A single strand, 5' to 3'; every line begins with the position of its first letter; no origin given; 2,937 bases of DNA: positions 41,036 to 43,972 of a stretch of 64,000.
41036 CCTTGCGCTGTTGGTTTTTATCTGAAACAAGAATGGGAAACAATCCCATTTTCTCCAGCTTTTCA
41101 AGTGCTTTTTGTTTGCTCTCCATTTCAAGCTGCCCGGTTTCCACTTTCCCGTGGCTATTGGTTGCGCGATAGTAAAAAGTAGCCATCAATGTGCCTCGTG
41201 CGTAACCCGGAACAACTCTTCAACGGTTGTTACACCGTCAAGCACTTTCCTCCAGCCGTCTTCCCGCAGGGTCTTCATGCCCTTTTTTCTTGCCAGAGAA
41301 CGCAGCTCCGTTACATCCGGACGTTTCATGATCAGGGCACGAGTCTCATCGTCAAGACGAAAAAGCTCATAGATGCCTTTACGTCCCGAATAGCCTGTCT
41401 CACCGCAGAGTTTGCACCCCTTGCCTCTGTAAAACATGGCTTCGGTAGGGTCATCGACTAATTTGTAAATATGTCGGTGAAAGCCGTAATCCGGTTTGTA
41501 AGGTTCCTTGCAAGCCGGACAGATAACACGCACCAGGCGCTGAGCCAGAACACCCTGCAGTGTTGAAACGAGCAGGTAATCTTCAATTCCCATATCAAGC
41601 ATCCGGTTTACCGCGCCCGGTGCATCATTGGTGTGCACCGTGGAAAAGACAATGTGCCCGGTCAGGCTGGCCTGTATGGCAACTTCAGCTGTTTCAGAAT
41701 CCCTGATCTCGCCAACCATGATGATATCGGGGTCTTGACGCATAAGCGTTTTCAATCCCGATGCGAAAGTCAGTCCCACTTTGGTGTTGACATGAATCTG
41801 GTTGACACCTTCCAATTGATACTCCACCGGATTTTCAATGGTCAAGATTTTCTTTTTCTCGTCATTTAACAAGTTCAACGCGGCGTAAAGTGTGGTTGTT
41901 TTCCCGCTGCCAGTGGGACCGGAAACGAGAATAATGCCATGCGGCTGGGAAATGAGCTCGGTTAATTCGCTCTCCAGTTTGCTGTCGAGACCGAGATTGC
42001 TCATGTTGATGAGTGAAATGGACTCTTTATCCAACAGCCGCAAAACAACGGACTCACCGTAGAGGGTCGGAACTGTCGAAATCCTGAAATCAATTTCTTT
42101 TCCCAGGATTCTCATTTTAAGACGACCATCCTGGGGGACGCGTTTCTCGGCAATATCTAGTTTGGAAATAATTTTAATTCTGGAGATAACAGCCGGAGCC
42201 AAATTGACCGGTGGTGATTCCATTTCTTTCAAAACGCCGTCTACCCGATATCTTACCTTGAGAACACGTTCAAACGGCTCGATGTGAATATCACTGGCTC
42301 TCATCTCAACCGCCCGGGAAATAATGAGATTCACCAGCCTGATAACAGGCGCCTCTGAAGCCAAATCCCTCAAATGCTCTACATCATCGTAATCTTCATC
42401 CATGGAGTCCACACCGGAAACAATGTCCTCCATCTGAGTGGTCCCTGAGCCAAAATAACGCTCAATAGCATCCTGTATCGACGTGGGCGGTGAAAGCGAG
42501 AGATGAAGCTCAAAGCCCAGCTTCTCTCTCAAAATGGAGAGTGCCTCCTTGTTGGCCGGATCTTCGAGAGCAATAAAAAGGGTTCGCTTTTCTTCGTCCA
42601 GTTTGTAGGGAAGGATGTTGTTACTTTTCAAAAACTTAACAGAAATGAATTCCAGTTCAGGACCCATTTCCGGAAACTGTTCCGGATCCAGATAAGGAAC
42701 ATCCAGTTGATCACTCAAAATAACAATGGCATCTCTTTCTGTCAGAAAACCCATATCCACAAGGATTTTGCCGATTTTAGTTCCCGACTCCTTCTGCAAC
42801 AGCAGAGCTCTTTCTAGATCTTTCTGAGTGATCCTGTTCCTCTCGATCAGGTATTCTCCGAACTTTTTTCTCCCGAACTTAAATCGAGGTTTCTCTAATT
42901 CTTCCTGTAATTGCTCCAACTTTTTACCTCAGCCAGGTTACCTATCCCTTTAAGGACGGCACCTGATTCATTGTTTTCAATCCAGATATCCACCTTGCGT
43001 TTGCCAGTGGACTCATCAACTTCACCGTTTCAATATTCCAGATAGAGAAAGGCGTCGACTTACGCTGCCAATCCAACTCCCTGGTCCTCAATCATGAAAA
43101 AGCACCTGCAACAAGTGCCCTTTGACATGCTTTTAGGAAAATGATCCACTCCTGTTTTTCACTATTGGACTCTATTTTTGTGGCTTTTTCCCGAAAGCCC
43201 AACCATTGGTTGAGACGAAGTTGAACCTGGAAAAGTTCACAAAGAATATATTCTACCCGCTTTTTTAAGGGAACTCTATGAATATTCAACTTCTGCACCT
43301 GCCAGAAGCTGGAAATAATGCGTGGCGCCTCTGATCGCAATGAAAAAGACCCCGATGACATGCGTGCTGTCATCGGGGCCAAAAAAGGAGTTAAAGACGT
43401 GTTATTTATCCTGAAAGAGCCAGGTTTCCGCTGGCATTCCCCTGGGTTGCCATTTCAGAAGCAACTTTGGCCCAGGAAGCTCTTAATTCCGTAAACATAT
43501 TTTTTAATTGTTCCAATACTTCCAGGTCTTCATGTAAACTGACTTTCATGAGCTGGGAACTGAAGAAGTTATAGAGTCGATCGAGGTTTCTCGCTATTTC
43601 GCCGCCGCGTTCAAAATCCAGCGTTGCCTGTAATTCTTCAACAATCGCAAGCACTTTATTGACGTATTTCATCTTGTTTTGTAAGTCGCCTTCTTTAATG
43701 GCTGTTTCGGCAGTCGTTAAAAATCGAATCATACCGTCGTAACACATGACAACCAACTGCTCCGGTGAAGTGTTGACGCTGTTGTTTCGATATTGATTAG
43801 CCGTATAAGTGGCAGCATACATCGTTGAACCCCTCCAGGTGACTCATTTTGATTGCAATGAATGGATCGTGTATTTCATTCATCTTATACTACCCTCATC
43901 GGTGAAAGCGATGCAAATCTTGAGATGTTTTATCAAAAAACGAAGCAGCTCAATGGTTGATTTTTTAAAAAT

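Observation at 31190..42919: Complete T2SS operon whose periplasmic parts carry extreme Lys-rich or acidic low-complexity extensions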

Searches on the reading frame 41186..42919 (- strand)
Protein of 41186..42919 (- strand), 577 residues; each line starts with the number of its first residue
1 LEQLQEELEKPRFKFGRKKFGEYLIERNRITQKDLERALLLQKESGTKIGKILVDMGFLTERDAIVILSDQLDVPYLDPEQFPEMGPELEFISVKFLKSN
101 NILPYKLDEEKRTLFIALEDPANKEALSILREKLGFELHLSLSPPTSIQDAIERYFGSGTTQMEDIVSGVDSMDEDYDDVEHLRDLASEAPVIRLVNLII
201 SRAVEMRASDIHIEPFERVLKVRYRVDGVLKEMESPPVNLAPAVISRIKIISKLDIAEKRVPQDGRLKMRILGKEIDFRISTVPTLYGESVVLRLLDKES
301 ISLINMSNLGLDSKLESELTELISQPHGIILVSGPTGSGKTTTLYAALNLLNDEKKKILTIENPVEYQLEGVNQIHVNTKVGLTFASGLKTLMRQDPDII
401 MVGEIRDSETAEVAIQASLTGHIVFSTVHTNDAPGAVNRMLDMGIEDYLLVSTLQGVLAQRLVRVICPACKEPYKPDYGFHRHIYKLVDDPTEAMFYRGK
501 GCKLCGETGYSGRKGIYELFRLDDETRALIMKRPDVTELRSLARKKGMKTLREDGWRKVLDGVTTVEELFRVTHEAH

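Call 3: search_protein_families(library=pfam, proteins=[window:41186-42919:-], max_evalue=0.1)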
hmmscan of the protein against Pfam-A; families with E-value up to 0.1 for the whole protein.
window:41186-42919:- (577 aa): 22 families
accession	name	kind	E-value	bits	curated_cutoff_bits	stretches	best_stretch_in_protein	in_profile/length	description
PF00437.27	T2SSE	-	2.3e-145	484.4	24.9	1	187-571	3-370/370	Type II/IV secretion system protein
PF05157.20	MshEN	-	2.5e-14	53.5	23.1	1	72-160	1-88/90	MshEN domain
PF25199.1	nSTAND_NTPase5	-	4.7e-05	23.7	34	1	314-373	27-88/145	Novel STAND NTPase 5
PF13401.12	AAA_22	-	0.00024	21.9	27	1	326-368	4-46/130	AAA domain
PF13191.12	AAA_16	-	0.0012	19.8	32.6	1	325-362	23-58/167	AAA ATPase domain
PF13555.12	AAA_29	-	0.0017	18.5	27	1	325-355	20-50/61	P-loop containing region of AAA domain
PF13604.12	AAA_30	-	0.0028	17.9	27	1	320-359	11-50/191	AAA domain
PF20720.3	nSTAND3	-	0.0043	17.2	27.2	1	325-366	15-56/155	Novel STAND NTPase 3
PF13086.12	AAA_11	-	0.005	17.1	27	1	314-359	5-56/257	AAA domain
PF12775.13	AAA_7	-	0.0051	16.8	25.8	1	319-362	25-68/181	P-loop containing dynein motor region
PF13476.12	AAA_23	-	0.0056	17.8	27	1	327-346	19-38/201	AAA domain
PF02492.25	cobW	-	0.0061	16.6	20.7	1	329-365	2-37/180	CobW/HypB/UreG, nucleotide-binding domain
PF04851.21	ResIII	-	0.0063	16.9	22.5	1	319-361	15-59/164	Type III restriction enzyme, res subunit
PF01637.24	ATPase_2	-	0.0064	16.8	33.2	1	321-380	13-73/225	ATPase domain predominantly from Archaea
PF00270.35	DEAD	-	0.018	15.2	26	1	330-361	17-51/167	DEAD/DEAH box helicase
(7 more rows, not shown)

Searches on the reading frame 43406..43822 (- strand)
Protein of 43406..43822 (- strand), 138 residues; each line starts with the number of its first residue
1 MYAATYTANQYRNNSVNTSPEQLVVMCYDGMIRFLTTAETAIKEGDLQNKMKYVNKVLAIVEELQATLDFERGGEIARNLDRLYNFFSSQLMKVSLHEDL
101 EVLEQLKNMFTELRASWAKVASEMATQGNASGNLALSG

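Call 4: search_protein_families(library=pfam, proteins=[window:43406-43822:-], max_evalue=0.1)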
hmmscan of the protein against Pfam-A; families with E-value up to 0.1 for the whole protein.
window:43406-43822:- (138 aa): 3 families
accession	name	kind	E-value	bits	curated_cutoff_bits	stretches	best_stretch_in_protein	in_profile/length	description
PF02561.19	FliS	-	9.8e-36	123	26.7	1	9-120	2-114/115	Flagellar protein FliS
PF16271.10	DUF4924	-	0.049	14.1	30.3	1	51-121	103-174/179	Domain of unknown function (DUF4924)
PF09058.15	L27_1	-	0.054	13.8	29.7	0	57-93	6-42/59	L27_1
